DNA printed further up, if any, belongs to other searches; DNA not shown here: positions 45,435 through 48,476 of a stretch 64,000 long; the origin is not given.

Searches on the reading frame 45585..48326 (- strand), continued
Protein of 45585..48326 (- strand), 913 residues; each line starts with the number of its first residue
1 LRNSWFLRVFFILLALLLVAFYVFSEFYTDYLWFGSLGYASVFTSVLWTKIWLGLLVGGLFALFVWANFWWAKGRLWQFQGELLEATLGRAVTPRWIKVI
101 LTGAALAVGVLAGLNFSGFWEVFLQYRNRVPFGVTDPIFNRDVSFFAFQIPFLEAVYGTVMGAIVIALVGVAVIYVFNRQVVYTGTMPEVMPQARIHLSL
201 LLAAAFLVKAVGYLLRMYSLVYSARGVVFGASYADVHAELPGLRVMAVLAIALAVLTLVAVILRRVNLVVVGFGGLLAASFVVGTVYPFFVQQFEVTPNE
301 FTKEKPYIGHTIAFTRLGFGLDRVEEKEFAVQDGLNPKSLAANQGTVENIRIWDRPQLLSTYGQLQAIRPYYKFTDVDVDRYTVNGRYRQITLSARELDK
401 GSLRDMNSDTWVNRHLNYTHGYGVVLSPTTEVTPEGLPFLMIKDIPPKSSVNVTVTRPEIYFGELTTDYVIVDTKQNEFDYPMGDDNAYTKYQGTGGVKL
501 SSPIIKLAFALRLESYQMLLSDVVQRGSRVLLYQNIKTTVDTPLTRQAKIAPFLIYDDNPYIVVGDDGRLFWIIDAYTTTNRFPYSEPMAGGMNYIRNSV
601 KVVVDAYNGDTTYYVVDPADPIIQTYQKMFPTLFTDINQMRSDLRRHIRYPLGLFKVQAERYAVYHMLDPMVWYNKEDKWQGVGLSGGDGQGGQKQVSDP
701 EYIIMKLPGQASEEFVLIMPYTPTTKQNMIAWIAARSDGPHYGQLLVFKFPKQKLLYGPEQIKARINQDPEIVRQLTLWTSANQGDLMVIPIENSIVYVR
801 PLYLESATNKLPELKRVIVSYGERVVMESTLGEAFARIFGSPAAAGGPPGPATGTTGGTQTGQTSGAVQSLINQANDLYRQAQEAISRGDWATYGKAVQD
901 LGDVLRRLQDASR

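Call 21: find_encoding_contigs(protein=P0002, flank=8000, max_places=3)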
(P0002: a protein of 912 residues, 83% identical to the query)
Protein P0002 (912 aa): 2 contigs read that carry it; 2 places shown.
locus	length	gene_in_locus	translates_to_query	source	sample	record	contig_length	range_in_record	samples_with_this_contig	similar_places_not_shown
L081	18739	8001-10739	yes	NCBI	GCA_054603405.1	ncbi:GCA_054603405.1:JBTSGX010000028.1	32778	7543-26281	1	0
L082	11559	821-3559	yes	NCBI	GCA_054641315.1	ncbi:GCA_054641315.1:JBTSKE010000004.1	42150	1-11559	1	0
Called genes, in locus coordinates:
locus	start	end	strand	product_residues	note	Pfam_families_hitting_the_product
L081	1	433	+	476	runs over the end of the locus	PF01266:DAO, PF04324:Fer2_BFD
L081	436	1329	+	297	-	PF00561:Abhydrolase_1, PF12146:Hydrolase_4, PF12697:Abhydrolase_6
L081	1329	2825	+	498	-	PF00370:FGGY_N, PF02782:FGGY_C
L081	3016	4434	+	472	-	PF01546:Peptidase_M20, PF07687:M20_dimer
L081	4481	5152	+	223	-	PF01810:LysE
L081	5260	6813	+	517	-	PF01011:PQQ (faint), PF13360:PQQ_2, PF13570:Beta-prop_ACSF4, PF25293:Beta-prop_EMC1_N (faint), PF13360:PQQ_2, PF13570:Beta-prop_ACSF4, PF13360:PQQ_2, PF07833:Cu_amine_oxidN1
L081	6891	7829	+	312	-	PF08486:SpoIID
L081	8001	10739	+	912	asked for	PF03699:UPF0182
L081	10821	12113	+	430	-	PF01336:tRNA_anti-codon, PF00152:tRNA-synt_2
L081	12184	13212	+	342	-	PF12844:HTH_19 (weak), PF13413:HTH_25, PF13464:RodZ_C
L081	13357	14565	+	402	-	PF00768:Peptidase_S11, PF07943:PBP5_C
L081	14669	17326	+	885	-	-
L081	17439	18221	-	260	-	PF01522:Polysacc_deac_1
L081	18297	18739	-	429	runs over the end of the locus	PF13482:RNase_H_2, PF13428:TPR_14 (faint)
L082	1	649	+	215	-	?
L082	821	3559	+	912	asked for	PF03699:UPF0182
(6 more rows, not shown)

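Call 22: find_encoding_contigs(protein=P0004, flank=8000, max_places=3)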
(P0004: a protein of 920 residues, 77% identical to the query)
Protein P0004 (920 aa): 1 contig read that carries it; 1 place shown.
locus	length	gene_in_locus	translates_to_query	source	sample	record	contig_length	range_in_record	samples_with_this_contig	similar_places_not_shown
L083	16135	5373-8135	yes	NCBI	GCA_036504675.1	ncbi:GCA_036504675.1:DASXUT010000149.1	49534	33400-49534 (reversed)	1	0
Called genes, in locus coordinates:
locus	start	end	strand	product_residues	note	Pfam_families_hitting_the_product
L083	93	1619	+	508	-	PF00370:FGGY_N, PF02782:FGGY_C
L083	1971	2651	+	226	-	PF01810:LysE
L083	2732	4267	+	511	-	PF01011:PQQ (faint), PF13360:PQQ_2, PF13570:Beta-prop_ACSF4, PF25293:Beta-prop_EMC1_N (faint), PF13360:PQQ_2, PF13570:Beta-prop_ACSF4, PF13360:PQQ_2, PF07833:Cu_amine_oxidN1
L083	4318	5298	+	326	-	PF08486:SpoIID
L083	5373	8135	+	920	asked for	PF03699:UPF0182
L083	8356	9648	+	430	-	PF01336:tRNA_anti-codon, PF00152:tRNA-synt_2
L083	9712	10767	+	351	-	PF13413:HTH_25, PF13464:RodZ_C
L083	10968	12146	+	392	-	PF00768:Peptidase_S11, PF07943:PBP5_C (weak)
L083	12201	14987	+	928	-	-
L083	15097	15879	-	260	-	PF01522:Polysacc_deac_1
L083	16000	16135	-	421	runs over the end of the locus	PF13482:RNase_H_2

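Call 23: find_encoding_contigs(protein=P0008, flank=8000, max_places=2)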
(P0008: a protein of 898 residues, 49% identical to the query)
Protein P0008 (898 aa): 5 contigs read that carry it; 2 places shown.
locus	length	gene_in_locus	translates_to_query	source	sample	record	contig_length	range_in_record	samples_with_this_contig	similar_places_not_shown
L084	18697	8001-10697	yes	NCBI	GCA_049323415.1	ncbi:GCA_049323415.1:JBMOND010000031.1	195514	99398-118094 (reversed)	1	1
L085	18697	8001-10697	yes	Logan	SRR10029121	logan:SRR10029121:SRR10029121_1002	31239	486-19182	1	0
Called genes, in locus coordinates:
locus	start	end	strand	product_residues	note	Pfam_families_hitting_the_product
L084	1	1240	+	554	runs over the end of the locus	PF00753:Lactamase_B, PF12706:Lactamase_B_2, PF23023:Anti-Pycsar_Apyc1 (faint), PF22505:RNase_J_b_CASP, PF07521:RMMBL, PF17770:RNase_J_C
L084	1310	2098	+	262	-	PF00574:CLP_protease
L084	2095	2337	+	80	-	PF14035:YlzJ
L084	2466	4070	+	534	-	PF02690:Na_Pi_cotrans, PF01865:PhoU_div (faint), PF01895:PhoU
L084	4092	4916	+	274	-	PF02673:BacA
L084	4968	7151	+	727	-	PF17854:FtsK_alpha, PF01580:FtsK_SpoIIIE, PF09397:FtsK_gamma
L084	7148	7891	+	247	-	PF02535:Zip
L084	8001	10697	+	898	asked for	PF03699:UPF0182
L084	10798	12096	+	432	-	PF01336:tRNA_anti-codon, PF00152:tRNA-synt_2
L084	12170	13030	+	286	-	PF12844:HTH_19 (weak), PF13413:HTH_25, PF13464:RodZ_C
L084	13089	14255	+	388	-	PF00768:Peptidase_S11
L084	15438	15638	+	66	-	PF02954:HTH_8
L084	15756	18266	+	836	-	PF02518:HATPase_c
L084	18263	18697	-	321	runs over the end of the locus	PF13482:RNase_H_2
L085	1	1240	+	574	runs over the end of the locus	?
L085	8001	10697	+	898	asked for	PF03699:UPF0182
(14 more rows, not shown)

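Call 24: find_encoding_contigs(protein=P0011, flank=7000, max_places=2)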
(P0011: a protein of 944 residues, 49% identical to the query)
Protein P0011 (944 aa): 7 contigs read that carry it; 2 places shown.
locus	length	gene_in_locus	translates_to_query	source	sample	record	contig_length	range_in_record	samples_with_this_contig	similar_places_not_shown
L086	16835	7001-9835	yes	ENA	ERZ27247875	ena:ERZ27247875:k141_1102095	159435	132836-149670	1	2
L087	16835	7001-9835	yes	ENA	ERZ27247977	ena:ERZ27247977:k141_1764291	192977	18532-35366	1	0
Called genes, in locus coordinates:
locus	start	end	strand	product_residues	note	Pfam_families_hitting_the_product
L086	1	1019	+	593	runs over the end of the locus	PF00753:Lactamase_B, PF12706:Lactamase_B_2, PF23023:Anti-Pycsar_Apyc1 (faint), PF22505:RNase_J_b_CASP, PF07521:RMMBL, PF17770:RNase_J_C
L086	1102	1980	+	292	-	PF00574:CLP_protease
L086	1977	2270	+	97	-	PF14035:YlzJ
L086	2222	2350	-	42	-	-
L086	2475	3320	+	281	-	PF02673:BacA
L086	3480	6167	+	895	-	PF17854:FtsK_alpha, PF01580:FtsK_SpoIIIE, PF09397:FtsK_gamma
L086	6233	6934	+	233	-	PF01810:LysE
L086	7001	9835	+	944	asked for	PF03699:UPF0182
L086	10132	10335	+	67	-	PF00313:CSD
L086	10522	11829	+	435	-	PF01336:tRNA_anti-codon, PF00152:tRNA-synt_2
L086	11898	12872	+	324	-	PF12844:HTH_19, PF13413:HTH_25, PF13464:RodZ_C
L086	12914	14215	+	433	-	PF00768:Peptidase_S11, PF07943:PBP5_C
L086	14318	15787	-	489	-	PF00082:Peptidase_S8, PF01835:MG2 (faint)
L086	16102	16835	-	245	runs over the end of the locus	PF01522:Polysacc_deac_1, PF03065:Glyco_hydro_57 (weak)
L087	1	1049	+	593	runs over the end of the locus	PF00753:Lactamase_B, PF12706:Lactamase_B_2, PF23023:Anti-Pycsar_Apyc1 (faint), PF22505:RNase_J_b_CASP, PF07521:RMMBL, PF17770:RNase_J_C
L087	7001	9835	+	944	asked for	PF03699:UPF0182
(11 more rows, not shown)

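Call 25: find_encoding_contigs(protein=P0012, flank=7000, max_places=2)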
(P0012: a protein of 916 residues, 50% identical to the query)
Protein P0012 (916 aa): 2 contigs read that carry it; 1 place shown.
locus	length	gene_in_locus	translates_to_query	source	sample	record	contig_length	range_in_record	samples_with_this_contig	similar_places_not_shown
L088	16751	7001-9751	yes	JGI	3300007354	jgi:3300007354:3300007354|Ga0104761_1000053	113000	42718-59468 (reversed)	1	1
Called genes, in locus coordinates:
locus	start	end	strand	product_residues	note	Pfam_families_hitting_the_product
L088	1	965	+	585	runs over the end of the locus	PF00753:Lactamase_B, PF12706:Lactamase_B_2, PF22505:RNase_J_b_CASP, PF07521:RMMBL, PF17770:RNase_J_C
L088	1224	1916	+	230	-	PF00574:CLP_protease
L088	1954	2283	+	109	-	PF14035:YlzJ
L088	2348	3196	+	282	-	PF02673:BacA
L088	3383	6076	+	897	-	PF13491:FtsK_4TM (weak), PF17854:FtsK_alpha, PF01580:FtsK_SpoIIIE, PF12846:AAA_10 (faint), PF09397:FtsK_gamma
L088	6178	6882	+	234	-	PF01810:LysE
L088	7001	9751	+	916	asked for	PF03699:UPF0182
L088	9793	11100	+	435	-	PF01336:tRNA_anti-codon, PF00152:tRNA-synt_2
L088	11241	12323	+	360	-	PF01381:HTH_3 (weak), PF12844:HTH_19, PF13413:HTH_25, PF13560:HTH_31 (weak), PF13464:RodZ_C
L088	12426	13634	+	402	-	PF00768:Peptidase_S11, PF07943:PBP5_C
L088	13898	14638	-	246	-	PF01522:Polysacc_deac_1, PF03065:Glyco_hydro_57 (weak)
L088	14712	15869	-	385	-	PF13482:RNase_H_2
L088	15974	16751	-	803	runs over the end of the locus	PF00270:DEAD, PF04851:ResIII (weak), PF00271:Helicase_C, PF22982:WHD_HRQ1 (weak), PF09369:MZB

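Call 26: find_encoding_contigs(protein=P0025, flank=7000, max_places=2)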
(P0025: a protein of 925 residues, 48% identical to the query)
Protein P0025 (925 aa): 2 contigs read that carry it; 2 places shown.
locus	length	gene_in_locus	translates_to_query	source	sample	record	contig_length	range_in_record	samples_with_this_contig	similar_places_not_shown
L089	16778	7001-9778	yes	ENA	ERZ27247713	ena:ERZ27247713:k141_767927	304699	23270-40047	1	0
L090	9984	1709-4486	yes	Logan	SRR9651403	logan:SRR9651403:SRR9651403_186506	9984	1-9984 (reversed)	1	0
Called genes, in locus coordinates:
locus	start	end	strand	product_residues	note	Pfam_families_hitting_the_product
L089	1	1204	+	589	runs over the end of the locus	PF00753:Lactamase_B, PF12706:Lactamase_B_2, PF23023:Anti-Pycsar_Apyc1 (faint), PF22505:RNase_J_b_CASP, PF07521:RMMBL, PF17770:RNase_J_C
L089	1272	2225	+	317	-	PF00574:CLP_protease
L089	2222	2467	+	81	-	PF14035:YlzJ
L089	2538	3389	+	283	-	PF02673:BacA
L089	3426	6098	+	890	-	PF13491:FtsK_4TM (weak), PF17854:FtsK_alpha, PF01580:FtsK_SpoIIIE, PF09397:FtsK_gamma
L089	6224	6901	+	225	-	PF01810:LysE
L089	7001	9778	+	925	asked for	PF03699:UPF0182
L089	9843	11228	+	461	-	PF01336:tRNA_anti-codon, PF00152:tRNA-synt_2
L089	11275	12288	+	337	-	PF12844:HTH_19, PF13413:HTH_25, PF13464:RodZ_C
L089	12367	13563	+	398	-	PF00768:Peptidase_S11, PF13354:Beta-lactamase2 (weak), PF07943:PBP5_C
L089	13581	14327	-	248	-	PF01522:Polysacc_deac_1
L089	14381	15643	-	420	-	PF13482:RNase_H_2, PF13428:TPR_14 (faint), PF07719:TPR_2 (faint), PF12688:TPR_5 (weak), PF13176:TPR_7 (faint), PF13181:TPR_8 (faint), PF13432:TPR_16 (weak)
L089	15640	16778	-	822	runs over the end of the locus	PF04851:ResIII, PF00270:DEAD, PF00271:Helicase_C, PF22982:WHD_HRQ1 (weak), PF09369:MZB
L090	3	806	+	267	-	?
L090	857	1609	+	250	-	PF01810:LysE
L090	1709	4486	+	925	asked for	PF03699:UPF0182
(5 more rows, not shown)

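Call 28: search_protein_families(library=ncbifam, proteins=[window:45585-48326:-], max_evalue=0.001)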
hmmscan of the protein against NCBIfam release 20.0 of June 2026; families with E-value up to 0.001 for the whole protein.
window:45585-48326:- (913 aa): 3 families
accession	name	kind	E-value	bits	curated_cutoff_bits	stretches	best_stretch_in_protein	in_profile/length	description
NF000825.0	PRK00068.1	subfamily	4.1e-254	845.8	995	1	1-911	11-972/973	hypothetical protein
NF002707.0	PRK02509.1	equivalog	8.9e-248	824.9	949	2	98-841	192-965/983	hypothetical protein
NF009097.0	PRK12438.1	subfamily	9.9e-134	447.4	1254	1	7-911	20-963/991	hypothetical protein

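Call 29: search_solved_structures(query=A1, max_evalue=1)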
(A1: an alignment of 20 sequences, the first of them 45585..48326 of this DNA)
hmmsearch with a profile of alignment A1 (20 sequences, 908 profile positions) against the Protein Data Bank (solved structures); distinct sequences matched with E-value up to 1: 2.
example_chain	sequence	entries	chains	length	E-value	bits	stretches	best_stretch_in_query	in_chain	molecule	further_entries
9cte_A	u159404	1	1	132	0.012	16.6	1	848-906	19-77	De novo protein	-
29sb_A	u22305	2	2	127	0.72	10.7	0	870-901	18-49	KABLE2.5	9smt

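Call 37: find_encoding_contigs(protein=P0001, flank=10000, max_places=1)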
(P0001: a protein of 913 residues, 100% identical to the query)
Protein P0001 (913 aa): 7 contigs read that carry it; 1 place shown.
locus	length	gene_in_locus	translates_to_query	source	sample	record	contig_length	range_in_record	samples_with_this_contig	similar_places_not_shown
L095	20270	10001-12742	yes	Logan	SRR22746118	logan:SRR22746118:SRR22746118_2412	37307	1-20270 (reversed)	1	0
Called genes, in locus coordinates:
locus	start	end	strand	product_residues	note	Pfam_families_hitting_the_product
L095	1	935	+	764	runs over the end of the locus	PF13491:FtsK_4TM, PF17854:FtsK_alpha, PF01580:FtsK_SpoIIIE, PF09397:FtsK_gamma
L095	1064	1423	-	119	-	PF10710:DUF2512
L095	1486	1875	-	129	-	PF07561:DUF1540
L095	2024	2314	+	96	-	PF04324:Fer2_BFD (weak)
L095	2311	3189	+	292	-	PF12146:Hydrolase_4, PF20408:Abhydrolase_11 (faint), PF00561:Abhydrolase_1, PF12697:Abhydrolase_6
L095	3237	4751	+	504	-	PF00370:FGGY_N, PF02782:FGGY_C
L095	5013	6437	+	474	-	PF01546:Peptidase_M20, PF07687:M20_dimer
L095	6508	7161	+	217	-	PF01810:LysE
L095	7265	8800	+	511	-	PF01011:PQQ (faint), PF13360:PQQ_2, PF25293:Beta-prop_EMC1_N (faint), PF13570:Beta-prop_ACSF4, PF07774:EMC1_C (faint), PF13570:Beta-prop_ACSF4, PF13360:PQQ_2, PF07833:Cu_amine_oxidN1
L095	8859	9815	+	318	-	PF08486:SpoIID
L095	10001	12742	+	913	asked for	PF03699:UPF0182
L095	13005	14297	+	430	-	PF01336:tRNA_anti-codon, PF00152:tRNA-synt_2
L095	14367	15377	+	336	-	PF13413:HTH_25, PF13464:RodZ_C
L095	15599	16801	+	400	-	PF00768:Peptidase_S11, PF07943:PBP5_C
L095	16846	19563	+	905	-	-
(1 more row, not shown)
